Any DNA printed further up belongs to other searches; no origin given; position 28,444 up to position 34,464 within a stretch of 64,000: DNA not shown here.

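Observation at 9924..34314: Candidate envelope-megaprotein production locus: AglB fusion, coupled subtilase, beta-helix adhesin, STAND-like regulator, MBL hydrolase, TSP3/propeller megaprotein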

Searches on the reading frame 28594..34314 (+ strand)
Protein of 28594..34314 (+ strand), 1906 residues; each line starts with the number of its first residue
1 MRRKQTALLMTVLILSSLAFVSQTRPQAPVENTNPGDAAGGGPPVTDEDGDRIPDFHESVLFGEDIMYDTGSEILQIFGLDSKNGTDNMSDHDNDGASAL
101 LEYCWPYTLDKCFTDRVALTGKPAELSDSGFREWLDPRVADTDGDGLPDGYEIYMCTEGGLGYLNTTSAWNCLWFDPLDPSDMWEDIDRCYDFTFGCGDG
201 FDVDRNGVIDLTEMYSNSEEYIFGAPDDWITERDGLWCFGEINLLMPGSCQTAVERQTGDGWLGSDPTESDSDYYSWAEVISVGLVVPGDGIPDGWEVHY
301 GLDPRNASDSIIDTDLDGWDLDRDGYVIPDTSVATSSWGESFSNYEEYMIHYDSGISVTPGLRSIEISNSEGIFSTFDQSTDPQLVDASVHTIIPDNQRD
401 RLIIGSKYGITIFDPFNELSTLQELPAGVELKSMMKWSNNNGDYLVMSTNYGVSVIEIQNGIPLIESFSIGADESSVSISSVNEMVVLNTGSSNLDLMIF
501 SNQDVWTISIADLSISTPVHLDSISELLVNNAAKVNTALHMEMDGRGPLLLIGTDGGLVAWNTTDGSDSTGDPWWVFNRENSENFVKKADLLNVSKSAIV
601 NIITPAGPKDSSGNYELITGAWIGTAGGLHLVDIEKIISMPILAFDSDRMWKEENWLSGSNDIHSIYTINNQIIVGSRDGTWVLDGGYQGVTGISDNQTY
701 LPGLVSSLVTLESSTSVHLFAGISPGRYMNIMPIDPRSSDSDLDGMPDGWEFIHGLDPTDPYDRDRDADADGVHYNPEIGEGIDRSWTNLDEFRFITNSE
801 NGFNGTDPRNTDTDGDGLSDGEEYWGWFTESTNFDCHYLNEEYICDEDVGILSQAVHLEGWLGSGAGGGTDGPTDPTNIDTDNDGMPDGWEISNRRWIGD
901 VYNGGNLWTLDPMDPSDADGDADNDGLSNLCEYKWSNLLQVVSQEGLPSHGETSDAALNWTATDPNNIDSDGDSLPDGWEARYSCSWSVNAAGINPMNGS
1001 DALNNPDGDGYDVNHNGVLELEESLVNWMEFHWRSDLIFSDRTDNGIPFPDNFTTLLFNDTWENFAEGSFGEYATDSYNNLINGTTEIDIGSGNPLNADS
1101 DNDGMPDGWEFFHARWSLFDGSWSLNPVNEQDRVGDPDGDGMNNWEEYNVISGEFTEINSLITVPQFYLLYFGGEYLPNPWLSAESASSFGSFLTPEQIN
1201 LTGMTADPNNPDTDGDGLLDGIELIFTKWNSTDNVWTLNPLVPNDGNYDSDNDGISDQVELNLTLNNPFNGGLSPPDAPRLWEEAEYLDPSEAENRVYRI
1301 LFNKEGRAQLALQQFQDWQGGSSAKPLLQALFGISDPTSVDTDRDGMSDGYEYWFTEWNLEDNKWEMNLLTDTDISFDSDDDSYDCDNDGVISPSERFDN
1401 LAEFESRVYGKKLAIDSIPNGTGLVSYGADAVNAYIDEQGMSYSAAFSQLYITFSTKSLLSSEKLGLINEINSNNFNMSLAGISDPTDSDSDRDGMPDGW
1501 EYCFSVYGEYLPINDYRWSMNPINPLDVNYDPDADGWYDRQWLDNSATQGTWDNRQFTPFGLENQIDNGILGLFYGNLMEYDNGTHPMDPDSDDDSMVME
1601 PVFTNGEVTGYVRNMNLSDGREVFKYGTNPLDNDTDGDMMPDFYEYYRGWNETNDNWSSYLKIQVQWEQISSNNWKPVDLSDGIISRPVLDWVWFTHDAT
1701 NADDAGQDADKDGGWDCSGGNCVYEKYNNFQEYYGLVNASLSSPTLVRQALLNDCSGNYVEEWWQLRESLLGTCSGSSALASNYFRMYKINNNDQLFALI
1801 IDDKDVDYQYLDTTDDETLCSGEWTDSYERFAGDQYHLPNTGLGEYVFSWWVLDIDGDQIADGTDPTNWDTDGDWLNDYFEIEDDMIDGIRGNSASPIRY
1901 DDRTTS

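Call 4: search_protein_families(library=pfam, proteins=[window:28594-34314:+], max_evalue=0.01)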
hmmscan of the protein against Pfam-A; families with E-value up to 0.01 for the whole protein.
window:28594-34314:+ (1906 aa): 2 families
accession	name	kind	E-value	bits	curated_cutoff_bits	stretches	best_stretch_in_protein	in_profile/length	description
PF18884.5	TSP3_bac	-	2.3e-09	37.4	25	0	1249-1262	1-14/22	Bacterial TSP3 repeat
PF13499.12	EF-hand_7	-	0.0078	17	30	0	1011-1059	11-47/67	EF-hand domain pair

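Call 5: search_protein_families(library=ncbifam, proteins=[window:28594-34314:+], max_evalue=0.01)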
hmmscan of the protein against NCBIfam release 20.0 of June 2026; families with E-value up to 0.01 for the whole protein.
window:28594-34314:+ (1906 aa): 2 families
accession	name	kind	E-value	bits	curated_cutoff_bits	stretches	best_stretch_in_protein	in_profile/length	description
NF033765.2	gliding_CglD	equivalog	3e-13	48.5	400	2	734-926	201-402/1124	adventurous gliding motility lipoprotein CglD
NF047639.1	throspo3_MtsD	equivalog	0.00043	18.5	800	1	288-320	484-516/651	cell-cell cohesion protein MtsD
